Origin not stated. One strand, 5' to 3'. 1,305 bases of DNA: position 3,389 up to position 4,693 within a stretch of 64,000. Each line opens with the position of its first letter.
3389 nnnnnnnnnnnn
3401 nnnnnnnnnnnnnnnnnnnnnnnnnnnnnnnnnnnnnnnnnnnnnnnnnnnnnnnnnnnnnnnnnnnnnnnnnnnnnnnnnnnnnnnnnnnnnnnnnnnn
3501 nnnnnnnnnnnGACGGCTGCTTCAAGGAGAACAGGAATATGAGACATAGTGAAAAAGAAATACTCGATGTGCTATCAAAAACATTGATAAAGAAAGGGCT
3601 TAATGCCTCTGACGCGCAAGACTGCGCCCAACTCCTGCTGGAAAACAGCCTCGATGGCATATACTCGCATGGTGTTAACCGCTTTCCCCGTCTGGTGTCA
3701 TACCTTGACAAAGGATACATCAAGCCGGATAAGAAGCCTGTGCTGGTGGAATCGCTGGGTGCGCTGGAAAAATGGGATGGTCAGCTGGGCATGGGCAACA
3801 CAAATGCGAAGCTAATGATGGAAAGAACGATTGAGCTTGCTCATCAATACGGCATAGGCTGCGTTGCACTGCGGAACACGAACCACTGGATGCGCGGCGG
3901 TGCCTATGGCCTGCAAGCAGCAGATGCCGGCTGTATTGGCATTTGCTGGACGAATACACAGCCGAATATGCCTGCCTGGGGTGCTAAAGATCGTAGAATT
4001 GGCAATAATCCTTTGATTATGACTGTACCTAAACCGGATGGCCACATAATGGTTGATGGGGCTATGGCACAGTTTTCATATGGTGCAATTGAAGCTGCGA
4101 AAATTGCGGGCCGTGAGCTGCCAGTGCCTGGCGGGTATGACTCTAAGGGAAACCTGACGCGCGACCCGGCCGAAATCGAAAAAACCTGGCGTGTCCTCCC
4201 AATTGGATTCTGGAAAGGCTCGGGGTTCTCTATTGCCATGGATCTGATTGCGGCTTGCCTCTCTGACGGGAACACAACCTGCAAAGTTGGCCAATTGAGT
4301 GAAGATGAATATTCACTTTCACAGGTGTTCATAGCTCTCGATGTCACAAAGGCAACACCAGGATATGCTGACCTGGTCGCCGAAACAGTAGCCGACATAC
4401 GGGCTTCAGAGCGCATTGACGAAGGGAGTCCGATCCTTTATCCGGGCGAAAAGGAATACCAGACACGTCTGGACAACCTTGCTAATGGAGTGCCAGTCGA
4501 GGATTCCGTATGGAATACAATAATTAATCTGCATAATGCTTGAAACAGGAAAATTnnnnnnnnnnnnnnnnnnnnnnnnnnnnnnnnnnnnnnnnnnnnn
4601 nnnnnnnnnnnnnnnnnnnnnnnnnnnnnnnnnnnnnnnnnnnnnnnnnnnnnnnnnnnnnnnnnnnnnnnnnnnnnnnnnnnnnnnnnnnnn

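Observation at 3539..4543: Gene-conversion tract between two YiaK/DlgD-like genes 15 kb apart (partner 18608-19606)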

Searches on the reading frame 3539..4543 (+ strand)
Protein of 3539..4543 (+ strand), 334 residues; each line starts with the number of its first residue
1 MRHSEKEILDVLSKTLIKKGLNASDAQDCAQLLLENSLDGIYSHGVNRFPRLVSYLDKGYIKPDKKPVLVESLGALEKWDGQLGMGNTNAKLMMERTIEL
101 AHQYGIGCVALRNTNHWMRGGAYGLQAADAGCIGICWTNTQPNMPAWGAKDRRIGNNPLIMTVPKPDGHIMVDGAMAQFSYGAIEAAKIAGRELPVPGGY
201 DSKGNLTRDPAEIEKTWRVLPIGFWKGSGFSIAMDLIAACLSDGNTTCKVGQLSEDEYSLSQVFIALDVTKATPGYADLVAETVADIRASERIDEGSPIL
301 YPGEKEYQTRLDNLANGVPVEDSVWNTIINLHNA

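Call 6: search_protein_families(library=pfam, proteins=[window:3539-4543:+])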
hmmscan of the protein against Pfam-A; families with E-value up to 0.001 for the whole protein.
window:3539-4543:+ (334 aa): 1 family
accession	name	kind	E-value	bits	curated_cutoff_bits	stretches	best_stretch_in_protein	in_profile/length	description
PF02615.19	Ldh_2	-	2.2e-103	346.3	38.8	1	6-328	4-332/333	Malate/L-lactate dehydrogenase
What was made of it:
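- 3539..4543 (+): Ldh_2/YiaK-like gene, copy A (334 aa), the recipient. It is a mosaic of A-type ends and a B-type interior. Pfam PF02615, E 2e-103 (call 6).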

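Call 7: find_encoding_contigs(protein=window:3539-4543:+, flank=10000, max_places=10)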
Protein window:3539-4543:+ (334 aa): no gene with exactly this product is on record in the collection.

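Call 9: find_related_loci(query=window:3539-4540:+, collection=genome_contigs, flank=10000)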
Query window:3539-4540:+ (334 aa) in genome_contigs; peptide patterns used: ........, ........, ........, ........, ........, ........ (x = any residue, [..] = any of these).
197 stretches matched a pattern; 143 encode a relative of the query (tblastn E <= 1e-3); the best 80 are kept; 80 distinct loci.
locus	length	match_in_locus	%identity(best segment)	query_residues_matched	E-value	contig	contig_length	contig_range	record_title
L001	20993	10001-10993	69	1-331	2e-164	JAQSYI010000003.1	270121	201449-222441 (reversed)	MAG: Paenibacillaceae bacterium isolate L_E1_T20_A_bin.89 scaffold_29, whole genome shotgun sequence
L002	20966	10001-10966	71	7-328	2e-164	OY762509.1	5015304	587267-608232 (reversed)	MAG: Vallitaleaceae bacterium isolate c0ba017c-7b98-4334-a234-c16200e784d9 genome assembly, chromosome: 1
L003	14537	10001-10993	68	1-331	3e-160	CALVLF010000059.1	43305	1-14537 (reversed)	MAG: uncultured Clostridia bacterium isolate E40__bin6 genome assembly, contig: E40__k127_1552648, whole genome shotgun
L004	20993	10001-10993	64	1-331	4e-150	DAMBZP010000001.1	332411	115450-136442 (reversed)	MAG TPA_asm: Sedimentibacter sp. isolate CTOTU49462 NODE_6_length_332411_cov_3.974115, whole genome shotgun sequence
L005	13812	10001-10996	64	1-331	2e-147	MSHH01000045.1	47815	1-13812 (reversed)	MAG: Oscillospiraceae bacterium Zagget6 zag_T1_merged_singles_contig_359, whole genome shotgun sequence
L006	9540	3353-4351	63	1-331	1e-143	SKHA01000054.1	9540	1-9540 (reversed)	MAG: Spirochaeta sp. isolate CSBr16_18 CSBr16-8977, whole genome shotgun sequence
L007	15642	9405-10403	62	1-331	3e-142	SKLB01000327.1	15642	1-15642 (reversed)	MAG: Spirochaetales bacterium isolate CSSed162cmA_192 CSSed16-2cmA-9848, whole genome shotgun sequence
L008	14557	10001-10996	62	2-331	2e-141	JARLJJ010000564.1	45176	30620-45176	MAG: Formivibrio sp. isolate MAG_CA269 MetaCoAG_Bin_269_Anoxic_k141_2270680, whole genome shotgun sequence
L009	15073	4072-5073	62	1-331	5e-140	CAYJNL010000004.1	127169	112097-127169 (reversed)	MAG TPA_asm: uncultured Bacteroides sp. isolate ERP123703_co3_333 genome assembly, contig: NODE_78_length_127169_cov_82.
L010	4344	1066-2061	61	1-328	1e-142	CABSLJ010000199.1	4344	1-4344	MAG TPA_asm: uncultured Ruminococcaceae bacterium isolate MGYG-HGUT-02702 genome assembly, contig: GUT_GENOME158646_199,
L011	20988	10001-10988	73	2-330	3e-140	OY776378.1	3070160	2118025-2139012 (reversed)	MAG: Christensenellaceae bacterium isolate 810d6d61-b0c4-42bb-bd3a-0296a85592aa genome assembly, chromosome: 1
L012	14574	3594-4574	62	7-331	1e-139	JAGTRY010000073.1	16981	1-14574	MAG: Proteobacteria bacterium isolate CTSoil_126 scaffold_1609, whole genome shotgun sequence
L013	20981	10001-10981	61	7-331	2e-139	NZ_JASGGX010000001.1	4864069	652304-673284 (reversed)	MAG: Propionivibrio sp. isolate 5N011 JMF-2111-06-0005.ont.bin.11_0, whole genome shotgun sequence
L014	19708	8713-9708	61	2-331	2e-139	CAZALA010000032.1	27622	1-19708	MAG TPA_asm: uncultured Propionivibrio sp. isolate SRP302447_co2_265 genome assembly, contig: NODE_4729_length_27622_cov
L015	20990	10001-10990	61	1-328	4e-138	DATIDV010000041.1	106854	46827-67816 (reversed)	MAG TPA_asm: Rhodocyclaceae bacterium isolate SMAG_U16352 k141_902733, whole genome shotgun sequence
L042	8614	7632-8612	97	1-327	0e+0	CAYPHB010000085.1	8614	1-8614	MAG TPA_asm: uncultured Oscillospiraceae bacterium isolate SRP294416_co3_821 genome assembly, contig: NODE_17943_length_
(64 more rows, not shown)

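Call 10: find_homologous_proteins(query=window:3539-4540:+, max_evalue=1e-30)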
Query window:3539-4540:+ (334 aa): 7993 proteins with E <= 1e-30 among 8000 candidates; the best 120 are listed.
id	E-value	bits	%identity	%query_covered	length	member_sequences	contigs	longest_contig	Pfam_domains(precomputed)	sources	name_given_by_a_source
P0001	7.2e-227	770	100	100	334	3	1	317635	PF02615.20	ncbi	-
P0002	1.1e-187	641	83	99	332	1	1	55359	PF02615.20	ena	-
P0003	5.4e-187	639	82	99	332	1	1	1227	PF02615.20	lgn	-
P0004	1.4e-184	631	81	99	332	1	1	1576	PF02615.20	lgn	-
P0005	1.5e-183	627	82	99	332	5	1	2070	PF02615.20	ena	-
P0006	4.6e-177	606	78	99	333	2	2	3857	PF02615.20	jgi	jgi:3-dehydro-L-gulonate 2-dehydrogenase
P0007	6.8e-172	589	74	98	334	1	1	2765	PF02615.20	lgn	-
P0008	1.7e-170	584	75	99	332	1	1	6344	PF02615.20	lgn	-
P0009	2.8e-169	580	75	99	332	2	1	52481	PF02615.20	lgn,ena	-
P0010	1.5e-168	578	74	99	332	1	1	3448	PF02615.20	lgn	-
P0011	1.7e-168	578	73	99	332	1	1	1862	PF02615.20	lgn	-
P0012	5.0e-168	576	74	99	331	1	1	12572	PF02615.20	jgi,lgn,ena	-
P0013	9.0e-166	569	73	99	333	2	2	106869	PF02615.20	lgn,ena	-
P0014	1.4e-164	565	72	99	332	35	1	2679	PF02615.20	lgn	-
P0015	2.3e-164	564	72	98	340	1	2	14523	PF02615.20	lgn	-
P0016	2.6e-164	564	72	98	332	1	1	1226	PF02615.20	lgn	-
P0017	1.1e-163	562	73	99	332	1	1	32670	PF02615.20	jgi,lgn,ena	-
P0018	1.8e-163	561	73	99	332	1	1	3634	PF02615.20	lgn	-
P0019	1.5e-162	558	70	99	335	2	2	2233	PF02615.20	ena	-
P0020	1.2e-161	555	71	99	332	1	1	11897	PF02615.20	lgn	-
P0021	6.8e-161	553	72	97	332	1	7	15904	PF02615.20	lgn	-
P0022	9.0e-161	552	71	96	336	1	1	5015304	PF02615.20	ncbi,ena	-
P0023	1.7e-160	552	70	99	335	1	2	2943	PF02615.20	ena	-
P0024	5.8e-160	550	70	97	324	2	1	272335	PF02615.20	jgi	jgi:3-dehydro-L-gulonate 2-dehydrogenase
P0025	5.6e-157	540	69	98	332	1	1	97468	PF02615.20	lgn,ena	-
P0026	5.4e-156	537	68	99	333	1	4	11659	PF02615.20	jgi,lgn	jgi:3-dehydro-L-gulonate 2-dehydrogenase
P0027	6.4e-156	536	68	99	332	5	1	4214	PF02615.20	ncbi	-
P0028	9.7e-156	536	69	98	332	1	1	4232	PF02615.20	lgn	-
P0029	1.5e-155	535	68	99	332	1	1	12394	PF02615.20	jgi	jgi:3-dehydro-L-gulonate 2-dehydrogenase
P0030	6.8e-154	530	67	99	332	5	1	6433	PF02615.20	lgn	-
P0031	7.5e-154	530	67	99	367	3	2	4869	PF02615.20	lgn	-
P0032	6.1e-153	527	68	97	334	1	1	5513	PF02615.20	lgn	-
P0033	2.7e-152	525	66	99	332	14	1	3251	PF02615.20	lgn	-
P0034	3.7e-152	524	66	99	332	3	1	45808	PF02615.20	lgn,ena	-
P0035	5.7e-152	523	68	98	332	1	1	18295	PF02615.20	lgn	-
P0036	6.5e-152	523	65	99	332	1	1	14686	PF02615.20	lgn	-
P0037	7.5e-152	523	66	99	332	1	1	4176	PF02615.20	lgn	-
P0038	1.4e-151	522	66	99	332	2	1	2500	PF02615.20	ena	-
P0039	2.1e-151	522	66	99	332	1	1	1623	PF02615.20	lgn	-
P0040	3.1e-151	521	65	99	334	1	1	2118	PF02615.20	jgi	jgi:3-dehydro-L-gulonate 2-dehydrogenase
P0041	6.2e-151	520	66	99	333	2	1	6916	PF02615.20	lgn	-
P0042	2.2e-150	518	66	99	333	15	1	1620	PF02615.20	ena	-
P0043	4.2e-150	517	66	99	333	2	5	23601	PF02615.20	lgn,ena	-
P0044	2.3e-149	515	67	98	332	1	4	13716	PF02615.20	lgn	-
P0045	2.6e-149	515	66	97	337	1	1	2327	PF02615.20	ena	-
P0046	5.9e-149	514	65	98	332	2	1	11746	PF02615.20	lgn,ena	-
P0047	1.2e-147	509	64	99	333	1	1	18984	PF02615.20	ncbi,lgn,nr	ncbi:MAG: 3-dehydro-L-gulonate 2-dehydrogenase [Sphaerochaetaceae bacterium]|nr:3-dehydro-L-gulonate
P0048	1.6e-147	509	64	99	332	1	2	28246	PF02615.20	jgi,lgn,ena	-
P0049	3.1e-147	508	63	99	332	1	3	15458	PF02615.20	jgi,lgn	jgi:3-dehydro-L-gulonate 2-dehydrogenase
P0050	7.0e-147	507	65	99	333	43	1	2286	PF02615.20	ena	-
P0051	8.2e-147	507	65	99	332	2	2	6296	PF02615.20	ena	-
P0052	1.3e-146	506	64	99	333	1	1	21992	PF02615.20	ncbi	-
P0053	3.3e-145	501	69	90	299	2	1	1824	PF02615.20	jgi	jgi:3-dehydro-L-gulonate 2-dehydrogenase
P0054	3.3e-145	501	64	99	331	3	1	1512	PF02615.20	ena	-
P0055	1.4e-144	499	65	96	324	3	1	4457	PF02615.20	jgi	-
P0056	2.9e-144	498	65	98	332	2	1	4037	PF02615.20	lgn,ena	-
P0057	8.8e-144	497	64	96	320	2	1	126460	PF02615.20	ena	-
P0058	9.6e-144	496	62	99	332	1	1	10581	PF02615.20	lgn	-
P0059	1.3e-143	496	65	98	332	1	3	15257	PF02615.20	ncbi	-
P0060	3.2e-143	495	64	98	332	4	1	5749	PF02615.20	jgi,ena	-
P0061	5.8e-143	494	65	99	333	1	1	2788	PF02615.20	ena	-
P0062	7.6e-143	493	63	99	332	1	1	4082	PF02615.20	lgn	-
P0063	7.9e-143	493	63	99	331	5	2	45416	PF02615.20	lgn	-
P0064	8.6e-143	493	60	99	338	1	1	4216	PF02615.20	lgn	-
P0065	8.8e-143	493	63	98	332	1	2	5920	PF02615.20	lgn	-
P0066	3.1e-142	491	62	99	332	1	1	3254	PF02615.20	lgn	-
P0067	3.9e-141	488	62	98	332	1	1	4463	PF02615.20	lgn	-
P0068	7.7e-141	487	63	99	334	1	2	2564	PF02615.20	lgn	-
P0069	7.8e-140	484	63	99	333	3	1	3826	PF02615.20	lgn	-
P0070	8.8e-140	483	62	99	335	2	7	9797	PF02615.20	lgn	-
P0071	1.1e-139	483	62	99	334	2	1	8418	PF02615.20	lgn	-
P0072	3.9e-139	481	63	96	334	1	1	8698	PF02615.20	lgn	-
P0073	6.7e-139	481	62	99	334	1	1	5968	PF02615.20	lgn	-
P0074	1.0e-138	480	61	99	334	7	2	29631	PF02615.20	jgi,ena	-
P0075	1.8e-138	479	61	99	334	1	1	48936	PF02615.20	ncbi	-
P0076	1.9e-138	479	63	98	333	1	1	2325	PF02615.20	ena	-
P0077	2.4e-138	479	62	98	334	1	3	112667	PF02615.20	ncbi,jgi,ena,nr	ncbi:MAG: malate/lactate dehydrogenase [Proteobacteria bacterium]|nr:malate/lactate dehydrogenase [P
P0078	3.3e-138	478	62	98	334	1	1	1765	PF02615.20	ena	-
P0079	4.1e-138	478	62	98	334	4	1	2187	PF02615.20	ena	-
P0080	5.9e-138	477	62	99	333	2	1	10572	PF02615.20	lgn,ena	-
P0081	6.2e-138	477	60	98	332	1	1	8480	PF02615.20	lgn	-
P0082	1.1e-137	477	73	81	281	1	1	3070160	PF02615.20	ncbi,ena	-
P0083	1.2e-137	476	61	98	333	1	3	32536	PF02615.20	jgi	jgi:3-dehydro-L-gulonate 2-dehydrogenase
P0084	1.3e-137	476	62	99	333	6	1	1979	PF02615.20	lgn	-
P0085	1.9e-137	476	62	99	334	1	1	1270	PF02615.20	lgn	-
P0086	2.9e-137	475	63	97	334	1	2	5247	PF02615.20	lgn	-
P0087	3.1e-137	475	62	98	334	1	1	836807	PF02615.20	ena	-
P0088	6.2e-137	474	63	96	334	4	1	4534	PF02615.20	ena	-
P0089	7.2e-137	474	60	99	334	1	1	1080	PF02615.20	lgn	-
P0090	7.3e-137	474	61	98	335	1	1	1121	PF02615.20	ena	-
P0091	7.6e-137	474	61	98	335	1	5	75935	PF02615.20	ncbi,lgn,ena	-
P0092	8.8e-137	474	62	99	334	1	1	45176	PF02615.20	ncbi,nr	ncbi:MAG: 3-dehydro-L-gulonate 2-dehydrogenase [Formivibrio sp.]|nr:3-dehydro-L-gulonate 2-dehydroge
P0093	1.2e-136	473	63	96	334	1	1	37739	PF02615.20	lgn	-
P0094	1.7e-136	473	63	96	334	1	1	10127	PF02615.20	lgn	-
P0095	1.9e-136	472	61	99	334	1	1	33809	PF02615.20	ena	-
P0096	2.5e-136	472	62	99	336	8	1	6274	PF02615.20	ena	-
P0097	2.8e-136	472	61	98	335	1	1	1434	PF02615.20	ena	-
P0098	3.9e-136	471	62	99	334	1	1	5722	PF02615.20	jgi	jgi:3-dehydro-L-gulonate 2-dehydrogenase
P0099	4.0e-136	471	61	99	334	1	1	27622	PF02615.20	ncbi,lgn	-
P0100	4.0e-136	471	61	99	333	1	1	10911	PF02615.20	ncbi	-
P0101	4.3e-136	471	61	98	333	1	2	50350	PF02615.20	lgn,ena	-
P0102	4.8e-136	471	62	97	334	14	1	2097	PF02615.20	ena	-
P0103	6.3e-136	471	61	98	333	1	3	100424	PF02615.20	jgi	-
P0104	7.1e-136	471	61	99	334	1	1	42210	PF02615.20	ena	-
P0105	7.3e-136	471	61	99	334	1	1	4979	PF02615.20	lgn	-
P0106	8.2e-136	470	63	96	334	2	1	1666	PF02615.20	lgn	-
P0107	9.5e-136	470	61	98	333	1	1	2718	PF02615.20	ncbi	ncbi:MAG: 3-dehydro-L-gulonate 2-dehydrogenase [Clostridium sp.]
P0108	9.7e-136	470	62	99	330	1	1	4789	PF02615.20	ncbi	-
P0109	9.9e-136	470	63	96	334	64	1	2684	PF02615.20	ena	-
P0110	1.2e-135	470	62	96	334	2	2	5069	PF02615.20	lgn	-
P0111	1.6e-135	469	62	99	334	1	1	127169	PF02615.20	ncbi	-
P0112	1.8e-135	469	60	99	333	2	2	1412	PF02615.20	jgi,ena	jgi:3-dehydro-L-gulonate 2-dehydrogenase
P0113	2.4e-135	469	61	98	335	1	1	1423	PF02615.20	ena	-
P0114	3.0e-135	469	62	98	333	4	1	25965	PF02615.20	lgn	-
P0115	3.3e-135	468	60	98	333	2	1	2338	PF02615.20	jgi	jgi:3-dehydro-L-gulonate 2-dehydrogenase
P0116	3.7e-135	468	61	98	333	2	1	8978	PF02615.20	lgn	-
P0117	4.5e-135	468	61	99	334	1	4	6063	PF02615.20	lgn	-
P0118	4.5e-135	468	61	98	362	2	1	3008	PF02615.20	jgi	-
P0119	5.5e-135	468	60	99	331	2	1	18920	PF02615.20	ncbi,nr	ncbi:MAG: 3-dehydro-L-gulonate 2-dehydrogenase [Clostridiales bacterium]|nr:3-dehydro-L-gulonate 2-d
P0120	7.2e-135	467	61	99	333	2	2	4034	PF02615.20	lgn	-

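Call 13: find_encoding_contigs(protein=P0122, flank=10000, max_places=6)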
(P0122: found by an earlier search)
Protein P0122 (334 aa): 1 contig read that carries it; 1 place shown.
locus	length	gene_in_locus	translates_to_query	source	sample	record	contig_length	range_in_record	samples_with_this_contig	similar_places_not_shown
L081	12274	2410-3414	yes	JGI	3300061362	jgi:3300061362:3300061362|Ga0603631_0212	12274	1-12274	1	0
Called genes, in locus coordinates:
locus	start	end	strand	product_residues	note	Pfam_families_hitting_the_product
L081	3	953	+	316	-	?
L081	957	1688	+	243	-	PF13476:AAA_23 (weak), PF00005:ABC_tran, PF12399:BCA_ABC_TP_C (weak)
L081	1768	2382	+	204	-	PF00005:ABC_tran, PF13304:AAA_21 (faint)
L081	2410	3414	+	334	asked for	PF02615:Ldh_2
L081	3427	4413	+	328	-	PF00389:2-Hacid_dh, PF02826:2-Hacid_dh_C, PF03446:NAD_binding_2 (weak)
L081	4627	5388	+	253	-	PF23441:SDR (weak), PF00106:adh_short, PF08659:KR, PF13561:adh_short_C2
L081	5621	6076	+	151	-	PF01047:MarR (weak), PF13404:HTH_AsnC-type, PF13412:HTH_24, PF01037:AsnC_trans_reg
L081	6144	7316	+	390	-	PF05222:AlaDh_PNT_N, PF01262:AlaDh_PNT_C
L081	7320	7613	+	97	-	PF12769:PNTB_4TM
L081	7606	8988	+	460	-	PF02233:PNTB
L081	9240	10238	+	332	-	PF00356:LacI, PF00532:Peripla_BP_1, PF13377:Peripla_BP_3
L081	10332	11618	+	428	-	PF00266:Aminotran_5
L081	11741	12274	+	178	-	?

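Call 14: find_encoding_contigs(protein=P0002, flank=10000, max_places=6)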
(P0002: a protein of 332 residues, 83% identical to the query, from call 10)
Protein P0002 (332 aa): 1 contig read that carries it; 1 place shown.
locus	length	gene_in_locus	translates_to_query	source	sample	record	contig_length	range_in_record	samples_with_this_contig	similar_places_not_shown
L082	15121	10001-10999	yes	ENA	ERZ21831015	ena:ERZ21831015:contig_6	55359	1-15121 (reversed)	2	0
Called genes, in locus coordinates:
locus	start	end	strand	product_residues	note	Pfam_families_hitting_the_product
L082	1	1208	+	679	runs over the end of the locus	PF00909:Ammonium_transp, PF00543:P-II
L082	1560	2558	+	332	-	PF00356:LacI, PF00532:Peripla_BP_1, PF13377:Peripla_BP_3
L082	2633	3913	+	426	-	PF00266:Aminotran_5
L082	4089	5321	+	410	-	PF13433:Peripla_BP_5, PF13458:Peripla_BP_6, PF01094:ANF_receptor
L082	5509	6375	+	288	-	PF02653:BPD_transp_2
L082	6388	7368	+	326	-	PF02653:BPD_transp_2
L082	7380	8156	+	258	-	PF00005:ABC_tran, PF13304:AAA_21 (faint), PF12399:BCA_ABC_TP_C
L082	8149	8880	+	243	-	PF00005:ABC_tran, PF13304:AAA_21 (faint)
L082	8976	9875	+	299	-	PF08501:Shikimate_dh_N, PF01488:Shikimate_DH (weak)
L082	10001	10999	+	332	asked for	PF02615:Ldh_2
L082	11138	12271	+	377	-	PF05222:AlaDh_PNT_N, PF02826:2-Hacid_dh_C (faint), PF01262:AlaDh_PNT_C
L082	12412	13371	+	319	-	PF26233:NicX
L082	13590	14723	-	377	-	PF01208:URO-D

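Call 15: find_encoding_contigs(protein=P0001, flank=10000, max_places=6)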
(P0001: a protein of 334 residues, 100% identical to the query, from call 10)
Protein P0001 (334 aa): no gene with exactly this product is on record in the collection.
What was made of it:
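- Tried and rejected: A look-up of the cluster representative P0001 also found nothing (call 15).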

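Call 31: search_protein_families(library=ncbifam, proteins=[window:3539-4543:+], max_evalue=0.00001)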
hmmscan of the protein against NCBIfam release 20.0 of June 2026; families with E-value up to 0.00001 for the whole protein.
window:3539-4543:+ (334 aa): 5 families
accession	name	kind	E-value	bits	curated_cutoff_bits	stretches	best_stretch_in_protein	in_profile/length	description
NF009750.0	PRK13260.1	equivalog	2.3e-133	444.4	316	1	6-330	6-331/332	3-dehydro-L-gulonate 2-dehydrogenase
NF040650.1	sulfolac_dhydr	equivalog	2.4e-44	151.9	500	1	6-331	6-329/339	L-sulfolactate dehydrogenase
NF007504.0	PRK10098.1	equivalog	1.3e-39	136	336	1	9-330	13-339/360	malate/lactate/ureidoglycolate dehydrogenase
NF011599.0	PRK15025.1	equivalog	2.1e-28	99.5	356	1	3-329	3-332/349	ureidoglycolate dehydrogenase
TIGR03175.1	AllD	equivalog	1.3e-27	96.8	496.2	1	1-329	1-332/349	ureidoglycolate dehydrogenase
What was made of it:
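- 3539..4543 (+): NCBIfam NF009750, 444 bits against a cut-off of 316 (call 31).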
